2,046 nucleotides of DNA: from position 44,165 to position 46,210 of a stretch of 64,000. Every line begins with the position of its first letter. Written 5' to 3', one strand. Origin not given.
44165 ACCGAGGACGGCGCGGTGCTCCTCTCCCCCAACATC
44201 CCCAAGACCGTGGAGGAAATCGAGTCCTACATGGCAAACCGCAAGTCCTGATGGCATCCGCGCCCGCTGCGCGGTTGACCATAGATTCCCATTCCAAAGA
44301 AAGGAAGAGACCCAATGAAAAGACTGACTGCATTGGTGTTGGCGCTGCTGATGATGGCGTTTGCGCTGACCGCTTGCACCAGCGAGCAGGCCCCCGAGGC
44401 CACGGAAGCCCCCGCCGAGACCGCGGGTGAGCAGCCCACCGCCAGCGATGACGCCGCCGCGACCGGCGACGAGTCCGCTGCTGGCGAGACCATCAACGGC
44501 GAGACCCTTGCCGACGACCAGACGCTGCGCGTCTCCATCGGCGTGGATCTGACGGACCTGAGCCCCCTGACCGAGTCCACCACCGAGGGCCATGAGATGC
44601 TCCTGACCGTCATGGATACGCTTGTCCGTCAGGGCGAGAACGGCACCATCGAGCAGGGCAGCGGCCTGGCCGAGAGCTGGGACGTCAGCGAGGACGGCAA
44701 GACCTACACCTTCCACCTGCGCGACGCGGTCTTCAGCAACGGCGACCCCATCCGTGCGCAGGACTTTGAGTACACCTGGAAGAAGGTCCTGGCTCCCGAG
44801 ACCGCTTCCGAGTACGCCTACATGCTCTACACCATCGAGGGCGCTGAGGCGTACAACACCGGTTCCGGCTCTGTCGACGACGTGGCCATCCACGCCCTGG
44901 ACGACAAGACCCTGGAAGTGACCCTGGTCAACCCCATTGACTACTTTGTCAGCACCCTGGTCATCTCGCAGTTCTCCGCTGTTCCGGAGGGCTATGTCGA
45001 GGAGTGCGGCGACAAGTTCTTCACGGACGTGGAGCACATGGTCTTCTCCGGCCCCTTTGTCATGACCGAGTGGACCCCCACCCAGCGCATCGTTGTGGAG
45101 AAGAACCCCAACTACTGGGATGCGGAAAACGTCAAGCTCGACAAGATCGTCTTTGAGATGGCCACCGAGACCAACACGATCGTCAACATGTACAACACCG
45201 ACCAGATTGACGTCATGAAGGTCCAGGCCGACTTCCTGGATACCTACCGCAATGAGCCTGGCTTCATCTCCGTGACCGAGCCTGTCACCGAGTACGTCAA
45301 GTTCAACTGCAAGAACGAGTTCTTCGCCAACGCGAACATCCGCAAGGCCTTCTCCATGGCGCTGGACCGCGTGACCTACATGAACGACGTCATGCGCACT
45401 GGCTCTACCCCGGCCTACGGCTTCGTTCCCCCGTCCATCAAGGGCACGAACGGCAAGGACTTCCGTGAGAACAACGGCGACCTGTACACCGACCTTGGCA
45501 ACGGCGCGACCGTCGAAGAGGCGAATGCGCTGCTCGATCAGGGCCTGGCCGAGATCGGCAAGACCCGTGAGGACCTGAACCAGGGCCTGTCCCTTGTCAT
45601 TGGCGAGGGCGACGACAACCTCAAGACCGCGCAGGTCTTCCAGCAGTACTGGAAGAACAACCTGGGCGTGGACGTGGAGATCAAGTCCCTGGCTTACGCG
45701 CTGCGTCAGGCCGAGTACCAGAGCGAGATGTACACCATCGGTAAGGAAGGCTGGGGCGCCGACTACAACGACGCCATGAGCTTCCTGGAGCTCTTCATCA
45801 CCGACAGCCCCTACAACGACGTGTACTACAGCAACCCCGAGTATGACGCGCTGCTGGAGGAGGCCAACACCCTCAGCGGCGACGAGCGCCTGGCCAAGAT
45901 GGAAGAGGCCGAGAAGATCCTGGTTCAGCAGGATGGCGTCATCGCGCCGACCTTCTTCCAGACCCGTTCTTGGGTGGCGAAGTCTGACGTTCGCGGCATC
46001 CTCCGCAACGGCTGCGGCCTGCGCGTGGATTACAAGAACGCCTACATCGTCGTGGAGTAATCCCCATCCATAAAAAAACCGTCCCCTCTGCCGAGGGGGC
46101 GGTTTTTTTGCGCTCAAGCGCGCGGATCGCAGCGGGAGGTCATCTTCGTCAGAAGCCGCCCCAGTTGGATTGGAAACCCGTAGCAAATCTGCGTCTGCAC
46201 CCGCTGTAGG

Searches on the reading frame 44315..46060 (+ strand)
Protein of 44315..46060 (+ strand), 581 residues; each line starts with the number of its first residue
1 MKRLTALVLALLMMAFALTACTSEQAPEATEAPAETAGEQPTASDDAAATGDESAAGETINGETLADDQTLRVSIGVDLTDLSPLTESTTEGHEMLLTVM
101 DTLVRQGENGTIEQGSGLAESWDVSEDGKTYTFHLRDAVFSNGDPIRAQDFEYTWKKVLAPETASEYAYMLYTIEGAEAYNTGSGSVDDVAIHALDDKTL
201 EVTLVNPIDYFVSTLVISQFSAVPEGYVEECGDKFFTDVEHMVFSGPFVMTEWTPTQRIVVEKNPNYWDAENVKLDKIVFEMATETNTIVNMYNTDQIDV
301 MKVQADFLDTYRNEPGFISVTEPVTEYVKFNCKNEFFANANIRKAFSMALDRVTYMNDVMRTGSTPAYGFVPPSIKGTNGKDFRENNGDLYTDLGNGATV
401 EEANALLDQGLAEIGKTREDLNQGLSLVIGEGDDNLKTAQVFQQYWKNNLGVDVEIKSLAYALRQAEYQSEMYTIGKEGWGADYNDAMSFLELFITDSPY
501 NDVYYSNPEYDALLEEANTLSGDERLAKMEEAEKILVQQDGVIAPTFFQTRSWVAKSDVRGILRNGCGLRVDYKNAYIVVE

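Call 70: search_protein_families(library=pfam, proteins=[window:44315-46060:+])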
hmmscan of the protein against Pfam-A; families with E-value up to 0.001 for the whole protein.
window:44315-46060:+ (581 aa): 1 family
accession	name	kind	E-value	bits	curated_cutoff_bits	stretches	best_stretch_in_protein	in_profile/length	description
PF00496.27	SBP_bac_5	-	2.3e-84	284.1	32.4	1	117-500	5-366/368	Bacterial extracellular solute-binding proteins, family 5 Middle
